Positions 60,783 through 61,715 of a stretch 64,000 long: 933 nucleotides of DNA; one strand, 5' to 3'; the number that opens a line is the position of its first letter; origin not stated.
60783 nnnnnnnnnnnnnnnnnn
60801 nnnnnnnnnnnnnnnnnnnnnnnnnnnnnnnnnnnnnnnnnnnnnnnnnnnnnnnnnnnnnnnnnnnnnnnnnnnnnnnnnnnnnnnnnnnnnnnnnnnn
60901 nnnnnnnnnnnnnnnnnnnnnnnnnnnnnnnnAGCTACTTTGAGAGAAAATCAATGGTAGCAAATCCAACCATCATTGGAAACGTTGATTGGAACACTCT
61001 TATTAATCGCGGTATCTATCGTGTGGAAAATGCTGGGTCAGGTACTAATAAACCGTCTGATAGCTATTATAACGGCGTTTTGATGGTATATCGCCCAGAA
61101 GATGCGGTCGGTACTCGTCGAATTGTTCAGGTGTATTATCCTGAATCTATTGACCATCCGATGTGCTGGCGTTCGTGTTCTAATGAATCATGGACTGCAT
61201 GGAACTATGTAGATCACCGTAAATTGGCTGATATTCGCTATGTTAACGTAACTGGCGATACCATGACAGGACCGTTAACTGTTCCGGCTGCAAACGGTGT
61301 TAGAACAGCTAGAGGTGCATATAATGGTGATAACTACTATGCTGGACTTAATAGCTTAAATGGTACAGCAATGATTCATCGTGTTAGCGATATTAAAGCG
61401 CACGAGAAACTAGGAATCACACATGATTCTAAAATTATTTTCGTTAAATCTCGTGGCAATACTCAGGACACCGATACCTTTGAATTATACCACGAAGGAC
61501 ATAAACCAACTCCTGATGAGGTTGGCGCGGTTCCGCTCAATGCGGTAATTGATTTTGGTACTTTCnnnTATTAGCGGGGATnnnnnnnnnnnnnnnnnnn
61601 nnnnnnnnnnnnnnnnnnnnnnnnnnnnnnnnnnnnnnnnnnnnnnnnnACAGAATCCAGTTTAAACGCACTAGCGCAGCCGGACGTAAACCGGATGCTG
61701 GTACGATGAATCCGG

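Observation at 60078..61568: gp36 is more than twice the T4 length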

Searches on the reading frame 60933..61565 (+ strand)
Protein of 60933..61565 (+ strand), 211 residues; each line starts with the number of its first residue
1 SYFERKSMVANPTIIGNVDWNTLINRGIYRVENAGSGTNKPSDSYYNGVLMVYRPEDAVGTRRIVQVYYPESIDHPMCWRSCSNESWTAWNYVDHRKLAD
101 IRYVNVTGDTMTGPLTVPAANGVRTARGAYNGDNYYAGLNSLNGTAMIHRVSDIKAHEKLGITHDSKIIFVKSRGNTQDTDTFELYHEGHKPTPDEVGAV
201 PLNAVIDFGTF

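Call 22: find_homologous_proteins(query=window:60933-61487:+, max_evalue=0.001)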
Query window:60933-61487:+ (185 aa): 2 proteins with E <= 0.001 among 39 candidates.
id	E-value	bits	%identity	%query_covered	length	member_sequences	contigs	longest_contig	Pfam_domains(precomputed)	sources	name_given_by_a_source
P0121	5.8e-115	399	92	100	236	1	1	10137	-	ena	-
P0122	6.6e-104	363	91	92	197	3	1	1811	-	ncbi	ncbi:hypothetical protein LWS67_21415, partial [Bacillus atrophaeus]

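Call 35: search_protein_representatives(protein=window:60933-61565:+)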
Query: 211 residues. Proteins with E-value up to 0.001 (for the whole library): 390; up to 1e-10: 56; up to 1e-30: 3. The best 150 are listed.
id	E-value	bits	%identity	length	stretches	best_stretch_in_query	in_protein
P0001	2.6e-122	422.6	87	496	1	1-211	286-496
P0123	7.6e-62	225.0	53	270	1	12-211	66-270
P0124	1.1e-36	142.7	58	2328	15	98-142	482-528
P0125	5.0e-30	121.0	50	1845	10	99-147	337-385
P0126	8.6e-30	120.2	46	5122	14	97-131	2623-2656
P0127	4.5e-29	117.9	52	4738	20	99-129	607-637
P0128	1.2e-24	103.5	47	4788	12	94-123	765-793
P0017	5.8e-22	94.6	39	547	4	82-200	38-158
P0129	1.2e-21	93.7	35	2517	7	86-201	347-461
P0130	2.8e-20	89.1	39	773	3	15-107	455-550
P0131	5.1e-20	88.3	44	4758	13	81-147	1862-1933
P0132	8.8e-20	87.5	46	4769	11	99-124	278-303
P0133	9.4e-20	87.4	49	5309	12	97-143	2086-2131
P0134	7.1e-19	84.6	45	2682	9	181-203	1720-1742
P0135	1.4e-18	83.5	41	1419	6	80-147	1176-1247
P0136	4.8e-18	81.9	34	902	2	2-202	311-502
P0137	9.5e-18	80.9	37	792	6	9-203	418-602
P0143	1.3e-15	73.9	34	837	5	15-204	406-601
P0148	1.6e-14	70.3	31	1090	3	17-204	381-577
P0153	8.3e-14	68.0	48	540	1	15-105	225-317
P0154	1.2e-13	67.5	38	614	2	17-94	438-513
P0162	9.6e-12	61.2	40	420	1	9-121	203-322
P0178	2.7e-10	56.5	33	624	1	11-151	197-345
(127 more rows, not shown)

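Call 36: search_protein_families(library=pfam, proteins=[P0130, P0136, P0137, P0143, P0148, P0153, P0154, P0162, P0178, P0123], max_evalue=0.01)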
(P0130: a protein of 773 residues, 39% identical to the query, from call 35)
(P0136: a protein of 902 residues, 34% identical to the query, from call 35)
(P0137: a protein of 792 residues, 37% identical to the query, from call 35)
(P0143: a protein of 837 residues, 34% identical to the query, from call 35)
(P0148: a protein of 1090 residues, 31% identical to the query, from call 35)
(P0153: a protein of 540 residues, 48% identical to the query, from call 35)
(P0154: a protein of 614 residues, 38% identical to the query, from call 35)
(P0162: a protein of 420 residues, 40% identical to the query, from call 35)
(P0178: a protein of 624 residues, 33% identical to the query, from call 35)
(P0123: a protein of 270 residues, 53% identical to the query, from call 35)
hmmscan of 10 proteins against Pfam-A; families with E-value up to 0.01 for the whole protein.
P0130 (773 aa): 0 families

P0136 (902 aa): 1 family
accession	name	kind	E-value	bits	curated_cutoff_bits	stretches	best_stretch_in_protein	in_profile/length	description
PF03903.18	Phage_T4_gp36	-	1.4e-12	48.2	26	1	58-138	2-80/131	Phage T4 tail fibre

P0137 (792 aa): 0 families

P0143 (837 aa): 2 families
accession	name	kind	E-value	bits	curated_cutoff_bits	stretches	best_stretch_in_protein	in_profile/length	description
PF21446.3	Gp34_trimer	-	5.5e-10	40.2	27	1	83-175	25-114/116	Long-tail fiber proximal subunit, C-terminal, trimerization domain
PF01391.23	Collagen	-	1.8e-07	31.2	27.2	1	704-751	6-53/60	Collagen triple helix repeat (20 copies)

P0148 (1090 aa): 1 family
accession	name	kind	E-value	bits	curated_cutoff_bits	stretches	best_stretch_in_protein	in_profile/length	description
PF22337.1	Phage_fiber_rpt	-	1.4e-06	28.3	27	1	142-168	3-29/34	Phage tail fiber repeats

P0153 (540 aa): 0 families

P0154 (614 aa): 1 family
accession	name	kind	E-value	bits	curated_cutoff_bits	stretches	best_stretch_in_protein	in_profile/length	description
PF21882.2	Gp53-like_C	-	6.7e-05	23.8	24.9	1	526-612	1-84/84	Putative tail fiber protein gp53-like, C-terminal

P0162 (420 aa): 1 family
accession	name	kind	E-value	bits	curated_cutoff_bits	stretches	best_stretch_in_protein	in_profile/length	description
PF03903.18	Phage_T4_gp36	-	3.3e-05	24.4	26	1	328-393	26-90/131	Phage T4 tail fibre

P0178 (624 aa): 1 family
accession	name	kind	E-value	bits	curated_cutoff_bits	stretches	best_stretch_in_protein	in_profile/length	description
PF13884.11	Peptidase_S74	-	5.8e-07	30.2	22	1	529-580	1-54/58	Chaperone of endosialidase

P0123 (270 aa): 0 families

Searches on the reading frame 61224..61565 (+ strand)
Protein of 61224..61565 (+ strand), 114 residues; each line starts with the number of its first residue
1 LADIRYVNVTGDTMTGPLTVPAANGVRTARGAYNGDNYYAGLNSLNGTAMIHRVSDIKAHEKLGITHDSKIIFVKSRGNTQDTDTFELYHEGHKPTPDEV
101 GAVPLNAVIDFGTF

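Call 43: search_solved_structures(query=A4, max_evalue=10, show_alignments=3)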
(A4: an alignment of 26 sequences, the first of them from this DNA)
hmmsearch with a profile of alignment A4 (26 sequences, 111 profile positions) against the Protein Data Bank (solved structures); distinct sequences matched with E-value up to 10: 11.
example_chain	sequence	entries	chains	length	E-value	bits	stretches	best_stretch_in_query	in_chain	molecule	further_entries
5yvq_A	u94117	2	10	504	3.4e-05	27.6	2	4-62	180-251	Tail fiber protein S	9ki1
9f4a_Le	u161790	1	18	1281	0.014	19.2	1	2-33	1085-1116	Long tail fiber proximal subunit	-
6wv2_A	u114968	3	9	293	0.023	18.4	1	5-87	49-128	Hyaluronan Lyase | Hyaluronoglucosaminidase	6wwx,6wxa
6x3m_A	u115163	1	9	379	0.041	17.6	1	5-87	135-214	Hyaluronoglucosaminidase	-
8jov_1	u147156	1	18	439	0.056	17.2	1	4-35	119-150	Putative tail fiber protein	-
8ju3_A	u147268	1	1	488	0.14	15.9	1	44-107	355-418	Tail fiber protein S,Tail fiber protein S'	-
2dp5_A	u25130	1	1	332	0.16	15.7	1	5-58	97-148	Hyaluronidase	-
2yvv_A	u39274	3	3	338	0.2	15.4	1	5-58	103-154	Hyaluronidase, phage associated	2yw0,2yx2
2c3f_A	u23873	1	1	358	0.21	15.3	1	5-58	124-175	HYALURONIDASE, PHAGE ASSOCIATED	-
3eka_A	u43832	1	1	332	0.24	15.2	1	5-58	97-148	Hyaluronidase, phage associated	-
2cay_A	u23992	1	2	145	0.88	13.3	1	38-104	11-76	VACUOLAR PROTEIN SORTING PROTEIN 36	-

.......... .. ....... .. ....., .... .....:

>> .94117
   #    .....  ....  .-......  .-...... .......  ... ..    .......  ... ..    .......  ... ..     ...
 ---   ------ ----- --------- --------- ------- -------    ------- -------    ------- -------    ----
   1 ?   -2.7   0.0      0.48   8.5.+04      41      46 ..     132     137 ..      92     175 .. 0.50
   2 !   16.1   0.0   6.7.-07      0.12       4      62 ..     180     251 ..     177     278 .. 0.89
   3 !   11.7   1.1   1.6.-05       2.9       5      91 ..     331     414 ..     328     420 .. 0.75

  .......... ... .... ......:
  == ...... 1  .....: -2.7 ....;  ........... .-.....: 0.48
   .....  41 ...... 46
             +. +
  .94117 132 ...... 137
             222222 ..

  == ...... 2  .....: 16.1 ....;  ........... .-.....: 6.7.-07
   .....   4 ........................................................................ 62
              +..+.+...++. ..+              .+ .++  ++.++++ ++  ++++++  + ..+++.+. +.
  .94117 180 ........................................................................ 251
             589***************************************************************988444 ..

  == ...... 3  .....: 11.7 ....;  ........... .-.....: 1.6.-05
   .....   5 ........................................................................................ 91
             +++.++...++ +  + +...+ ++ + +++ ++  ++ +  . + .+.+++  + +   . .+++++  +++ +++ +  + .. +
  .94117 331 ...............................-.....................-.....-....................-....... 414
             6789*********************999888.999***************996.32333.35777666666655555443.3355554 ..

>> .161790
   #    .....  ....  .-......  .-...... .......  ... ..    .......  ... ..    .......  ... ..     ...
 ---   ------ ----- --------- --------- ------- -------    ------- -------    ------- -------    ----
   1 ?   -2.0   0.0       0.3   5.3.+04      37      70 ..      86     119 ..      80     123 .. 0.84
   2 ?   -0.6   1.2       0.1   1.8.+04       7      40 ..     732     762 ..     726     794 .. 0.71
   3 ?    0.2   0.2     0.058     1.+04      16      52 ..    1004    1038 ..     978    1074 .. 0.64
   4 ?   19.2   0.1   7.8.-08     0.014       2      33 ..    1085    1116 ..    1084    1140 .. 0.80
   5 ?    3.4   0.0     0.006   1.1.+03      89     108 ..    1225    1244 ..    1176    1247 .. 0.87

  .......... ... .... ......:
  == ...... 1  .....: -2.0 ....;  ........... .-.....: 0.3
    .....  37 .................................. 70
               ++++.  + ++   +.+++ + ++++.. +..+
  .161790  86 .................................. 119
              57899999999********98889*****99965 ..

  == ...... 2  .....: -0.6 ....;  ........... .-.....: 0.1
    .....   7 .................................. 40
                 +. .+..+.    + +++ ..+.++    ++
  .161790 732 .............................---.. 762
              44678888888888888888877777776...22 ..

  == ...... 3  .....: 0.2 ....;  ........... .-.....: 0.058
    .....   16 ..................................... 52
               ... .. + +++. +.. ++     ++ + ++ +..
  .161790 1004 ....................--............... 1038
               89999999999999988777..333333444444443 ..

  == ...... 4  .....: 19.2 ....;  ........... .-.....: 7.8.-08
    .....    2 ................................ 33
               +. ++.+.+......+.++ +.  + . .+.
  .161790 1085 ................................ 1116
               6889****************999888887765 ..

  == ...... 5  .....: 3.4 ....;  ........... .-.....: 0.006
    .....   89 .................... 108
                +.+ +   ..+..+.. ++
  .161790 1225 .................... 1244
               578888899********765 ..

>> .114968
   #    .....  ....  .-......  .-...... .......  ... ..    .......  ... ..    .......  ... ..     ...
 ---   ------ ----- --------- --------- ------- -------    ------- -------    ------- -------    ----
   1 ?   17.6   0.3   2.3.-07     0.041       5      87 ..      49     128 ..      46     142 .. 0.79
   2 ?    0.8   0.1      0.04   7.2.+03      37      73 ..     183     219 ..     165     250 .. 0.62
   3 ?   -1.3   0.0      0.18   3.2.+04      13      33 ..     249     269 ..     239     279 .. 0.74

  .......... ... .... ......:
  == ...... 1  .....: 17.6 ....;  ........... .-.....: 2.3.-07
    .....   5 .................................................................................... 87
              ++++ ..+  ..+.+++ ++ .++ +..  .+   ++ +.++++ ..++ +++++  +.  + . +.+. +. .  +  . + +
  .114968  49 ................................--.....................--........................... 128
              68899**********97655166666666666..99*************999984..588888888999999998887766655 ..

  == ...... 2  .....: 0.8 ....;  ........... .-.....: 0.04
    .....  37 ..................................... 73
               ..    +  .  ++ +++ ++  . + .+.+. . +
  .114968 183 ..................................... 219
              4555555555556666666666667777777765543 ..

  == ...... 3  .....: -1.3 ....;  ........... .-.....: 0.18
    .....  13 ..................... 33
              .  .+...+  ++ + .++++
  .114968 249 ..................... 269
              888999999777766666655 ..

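Call 76: search_protein_families(library=pfam, proteins=[window:61224-61565:+], max_evalue=0.1)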
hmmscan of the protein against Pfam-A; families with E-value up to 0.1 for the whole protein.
window:61224-61565:+ (114 aa): 0 families
